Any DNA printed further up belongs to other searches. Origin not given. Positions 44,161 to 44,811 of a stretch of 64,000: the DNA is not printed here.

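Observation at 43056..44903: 1.85-kb AT-rich island with sparse coding, likely horizontally acquired or regulatory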

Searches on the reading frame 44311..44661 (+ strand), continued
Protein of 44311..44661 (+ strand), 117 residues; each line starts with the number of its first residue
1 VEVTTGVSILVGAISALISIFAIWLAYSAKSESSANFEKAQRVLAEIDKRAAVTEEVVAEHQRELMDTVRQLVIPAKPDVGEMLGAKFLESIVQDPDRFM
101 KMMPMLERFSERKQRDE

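Call 75: search_solved_structures(query=A4, max_evalue=1)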
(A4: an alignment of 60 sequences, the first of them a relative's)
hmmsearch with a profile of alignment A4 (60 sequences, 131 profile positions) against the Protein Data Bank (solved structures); distinct sequences matched with E-value up to 1: 21.
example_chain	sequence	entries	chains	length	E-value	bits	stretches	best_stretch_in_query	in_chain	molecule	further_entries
5h7b_A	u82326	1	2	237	3.1e-05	27.2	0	86-121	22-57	Immunoglobulin G-binding protein A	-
5h7a_C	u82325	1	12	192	0.0002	24.6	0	86-121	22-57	Immunoglobulin G-binding protein A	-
5h79_D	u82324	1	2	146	0.0012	22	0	86-121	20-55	Immunoglobulin G-binding protein A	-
8ga9_A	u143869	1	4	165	0.0028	20.9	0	93-115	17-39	C4HR1_4r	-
8eox_D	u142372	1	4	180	0.0032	20.7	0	93-115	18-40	C4HR1_4r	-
7bqq_A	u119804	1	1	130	0.049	16.8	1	79-125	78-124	Gogy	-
4npf_Y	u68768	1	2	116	0.081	16.2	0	86-126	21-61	Immunoglobulin G-binding protein A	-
9qu4_A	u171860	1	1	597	0.1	15.9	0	86-121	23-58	Immunoglobulin G-binding protein A,Choline/ethanolamine transporter FLVCR2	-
8bjw_A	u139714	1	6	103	0.19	15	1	31-101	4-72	Protein C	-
8da8_A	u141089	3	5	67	0.24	14.6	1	66-123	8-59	Immunoglobulin G-binding protein A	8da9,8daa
8da4_A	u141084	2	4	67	0.32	14.2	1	66-123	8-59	Immunoglobulin G-binding protein A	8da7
9fkd_B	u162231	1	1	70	0.33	14.2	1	83-124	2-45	De novo designed DBPro1156_2 binder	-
7eqc_B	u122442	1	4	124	0.43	13.8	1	29-72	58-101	CYtoKinesis defect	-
1zke_A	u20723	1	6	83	0.46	13.7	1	39-118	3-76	Hypothetical protein HP1531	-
8da3_A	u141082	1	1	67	0.52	13.5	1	67-123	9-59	Immunoglobulin G-binding protein A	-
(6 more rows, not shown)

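Call 78: predict_structure(alignment_id=A1)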
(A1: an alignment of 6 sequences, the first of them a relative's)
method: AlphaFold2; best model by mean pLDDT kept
length: 117 residues; sequences in the alignment: 6
mean_pLDDT: 54.7   pTM: 0.25
mean pLDDT of the five models: 54.7, 50.7, 48.5, 48.2, 45.0
residues with pLDDT >= 90: 0; 70-90: 9; 50-70: 62; < 50: 46
segments of 3 or more residues with pLDDT < 50: 32-38, 40-44, 46-78
pLDDT, mean of each block of 10 residues (from residue 1): 60 70 63 48 45 42 45 46 60 61 63 52
secondary structure, 60 per line:
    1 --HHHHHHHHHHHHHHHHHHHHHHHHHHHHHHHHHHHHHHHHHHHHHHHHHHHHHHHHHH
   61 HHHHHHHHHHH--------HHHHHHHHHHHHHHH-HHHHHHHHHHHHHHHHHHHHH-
elements in order: H3-71 H80-94 H96-116
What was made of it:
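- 44311..44664 (+): p117, a 117-aa protein with one N-terminal membrane helix (about residues 6-27) and a helical C-terminal part. It carries the family motif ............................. The AlphaFold2 model is all-helical but weak, with pLDDT 55 (call 78).
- Tried and rejected: The AlphaFold2 model of p117 had pLDDT 55, too poor for a fold search (call 78).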

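Call 105: search_dna_similar(query=window:44311-44661:+, collection=plasmids, mode=protein, max_evalue=0.001, max_rows=12)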
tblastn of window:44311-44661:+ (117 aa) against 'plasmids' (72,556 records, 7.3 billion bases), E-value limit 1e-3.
No match.

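Call 106: search_dna_similar(query=window:44311-44661:+, collection=phages, mode=protein, max_evalue=0.001, max_rows=12)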
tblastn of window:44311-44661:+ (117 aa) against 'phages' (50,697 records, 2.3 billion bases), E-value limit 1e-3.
Records with a match: 1; places in all: 1; records where one place covers at least 80% of the query: 1.
Best place of each record, by identity: <60% 1.
By first word of the organism name: Bacteriophage 1.
By host as written in the record: - 1.
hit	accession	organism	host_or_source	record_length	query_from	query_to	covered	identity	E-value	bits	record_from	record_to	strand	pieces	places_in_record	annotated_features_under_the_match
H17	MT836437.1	Bacteriophage sp.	human fecal samples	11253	1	96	82%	43.2%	1e-14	74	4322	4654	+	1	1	record has no annotation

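Call 112: search_protein_families(library=pfam, proteins=[L027:3262-4017:+, L027:6842-7426:+, L027:2591-3211:+, L027:5518-5970:-, L027:4992-5402:+, L027:6362-6784:+, L023:5001-5330:+], max_evalue=0.001)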
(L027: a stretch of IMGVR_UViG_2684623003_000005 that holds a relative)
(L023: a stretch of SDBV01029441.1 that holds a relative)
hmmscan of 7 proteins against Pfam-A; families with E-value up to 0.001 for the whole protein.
L027:3262-4017:+ (252 aa): 2 families
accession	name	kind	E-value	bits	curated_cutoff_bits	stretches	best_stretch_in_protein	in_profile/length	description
PF14464.11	Prok-JAB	-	7.4e-20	71.4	25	1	4-102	3-107/114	Prokaryotic homologs of the JAB domain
PF00877.26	NLPC_P60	-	3.4e-10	40.3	23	1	117-204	2-77/105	NlpC/P60 family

L027:6842-7426:+ (195 aa): 1 family
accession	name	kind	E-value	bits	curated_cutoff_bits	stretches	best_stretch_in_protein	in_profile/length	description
PF06805.18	Lambda_tail_I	-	9.2e-06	26.4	23.8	1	14-60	5-48/83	Bacteriophage lambda tail assembly protein I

L027:2591-3211:+ (207 aa): 0 families

L027:5518-5970:- (151 aa): 0 families

L027:4992-5402:+ (137 aa): 0 families

L027:6362-6784:+ (141 aa): 0 families

L023:5001-5330:+ (110 aa): 0 families
